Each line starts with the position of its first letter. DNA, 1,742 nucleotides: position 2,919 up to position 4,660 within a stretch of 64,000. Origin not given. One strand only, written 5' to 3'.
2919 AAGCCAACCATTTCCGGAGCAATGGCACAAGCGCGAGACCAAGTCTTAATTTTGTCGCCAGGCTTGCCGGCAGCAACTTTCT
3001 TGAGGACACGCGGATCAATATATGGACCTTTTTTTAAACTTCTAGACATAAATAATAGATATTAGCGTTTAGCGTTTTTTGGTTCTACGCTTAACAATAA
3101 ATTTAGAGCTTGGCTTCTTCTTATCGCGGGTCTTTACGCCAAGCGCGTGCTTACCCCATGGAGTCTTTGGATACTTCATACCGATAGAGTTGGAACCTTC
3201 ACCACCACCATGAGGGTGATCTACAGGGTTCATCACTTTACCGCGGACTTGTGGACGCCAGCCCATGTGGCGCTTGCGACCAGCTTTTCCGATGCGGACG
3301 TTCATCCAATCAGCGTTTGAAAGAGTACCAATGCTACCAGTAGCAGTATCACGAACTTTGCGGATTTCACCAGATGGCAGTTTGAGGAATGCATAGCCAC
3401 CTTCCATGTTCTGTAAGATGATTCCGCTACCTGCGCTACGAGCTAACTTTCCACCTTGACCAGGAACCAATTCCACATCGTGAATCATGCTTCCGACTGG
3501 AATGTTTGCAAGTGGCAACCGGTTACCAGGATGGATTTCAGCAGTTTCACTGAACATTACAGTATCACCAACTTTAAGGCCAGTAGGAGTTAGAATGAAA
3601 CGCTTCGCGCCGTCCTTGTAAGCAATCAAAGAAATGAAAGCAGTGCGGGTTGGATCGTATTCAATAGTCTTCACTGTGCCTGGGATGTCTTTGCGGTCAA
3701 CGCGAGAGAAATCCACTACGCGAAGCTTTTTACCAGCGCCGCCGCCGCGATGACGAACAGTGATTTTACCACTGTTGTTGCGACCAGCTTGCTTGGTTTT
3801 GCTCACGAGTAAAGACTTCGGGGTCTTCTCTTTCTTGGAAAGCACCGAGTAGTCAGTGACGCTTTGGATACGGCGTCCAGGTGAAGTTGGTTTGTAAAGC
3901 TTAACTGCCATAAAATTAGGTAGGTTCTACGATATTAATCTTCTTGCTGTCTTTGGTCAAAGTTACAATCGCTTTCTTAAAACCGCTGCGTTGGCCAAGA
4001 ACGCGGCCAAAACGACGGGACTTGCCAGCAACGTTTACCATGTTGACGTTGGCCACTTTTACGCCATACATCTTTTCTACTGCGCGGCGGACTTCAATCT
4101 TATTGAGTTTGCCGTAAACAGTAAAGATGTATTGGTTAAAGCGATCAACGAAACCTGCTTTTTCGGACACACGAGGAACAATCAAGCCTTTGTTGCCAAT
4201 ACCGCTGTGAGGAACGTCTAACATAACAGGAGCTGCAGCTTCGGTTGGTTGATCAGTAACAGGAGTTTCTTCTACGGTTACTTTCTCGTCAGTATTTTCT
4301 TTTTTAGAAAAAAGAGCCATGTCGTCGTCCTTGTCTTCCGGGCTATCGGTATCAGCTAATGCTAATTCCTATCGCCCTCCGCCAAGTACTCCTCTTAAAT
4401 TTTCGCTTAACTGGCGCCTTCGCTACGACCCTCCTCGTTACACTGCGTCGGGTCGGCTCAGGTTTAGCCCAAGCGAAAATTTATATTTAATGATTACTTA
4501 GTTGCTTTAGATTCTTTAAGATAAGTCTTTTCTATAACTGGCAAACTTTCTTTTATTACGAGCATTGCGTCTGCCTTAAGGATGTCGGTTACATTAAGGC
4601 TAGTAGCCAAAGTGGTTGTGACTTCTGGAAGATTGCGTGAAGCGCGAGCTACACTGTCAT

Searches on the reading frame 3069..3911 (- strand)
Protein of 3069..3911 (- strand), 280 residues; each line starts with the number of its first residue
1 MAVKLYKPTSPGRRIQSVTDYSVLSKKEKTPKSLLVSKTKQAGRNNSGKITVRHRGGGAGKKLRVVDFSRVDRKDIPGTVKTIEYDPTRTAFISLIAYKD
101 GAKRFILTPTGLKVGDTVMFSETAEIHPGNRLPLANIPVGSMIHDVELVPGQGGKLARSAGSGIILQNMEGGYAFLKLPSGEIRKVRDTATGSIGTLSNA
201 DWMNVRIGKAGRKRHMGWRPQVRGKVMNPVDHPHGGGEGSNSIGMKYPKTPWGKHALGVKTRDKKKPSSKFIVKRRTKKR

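Call 66: search_protein_families(library=pfam, proteins=[window:3069-3911:-], max_evalue=0.001)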
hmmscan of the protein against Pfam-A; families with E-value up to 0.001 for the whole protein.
window:3069-3911:- (280 aa): 2 families
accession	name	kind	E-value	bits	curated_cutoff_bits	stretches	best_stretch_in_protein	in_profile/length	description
PF03947.24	Ribosomal_L2_C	-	8.9e-46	155.5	33.7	1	128-253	2-126/126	Ribosomal Proteins L2, C-terminal domain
PF00181.30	Ribosomal_L2_N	-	2.5e-32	111.1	23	1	43-119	1-76/77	Ribosomal Proteins L2, RNA binding N-terminal domain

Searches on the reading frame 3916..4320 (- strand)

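Call 66: search_protein_families(library=pfam, proteins=[window:3916-4320:-], max_evalue=0.001)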
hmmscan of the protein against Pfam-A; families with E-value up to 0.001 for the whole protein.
window:3916-4320:- (134 aa): 1 family
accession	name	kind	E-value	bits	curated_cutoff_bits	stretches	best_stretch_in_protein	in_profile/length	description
PF00276.25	Ribosomal_L23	-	4.8e-25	88.2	30.8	1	46-126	3-83/86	Ribosomal protein L23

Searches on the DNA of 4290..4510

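Call 79: search_rna_families(source=window, start=4290, end=4510, threshold=evalue, max_evalue=5)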
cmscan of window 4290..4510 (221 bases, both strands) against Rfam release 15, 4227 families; matches with E-value up to 5: 0.
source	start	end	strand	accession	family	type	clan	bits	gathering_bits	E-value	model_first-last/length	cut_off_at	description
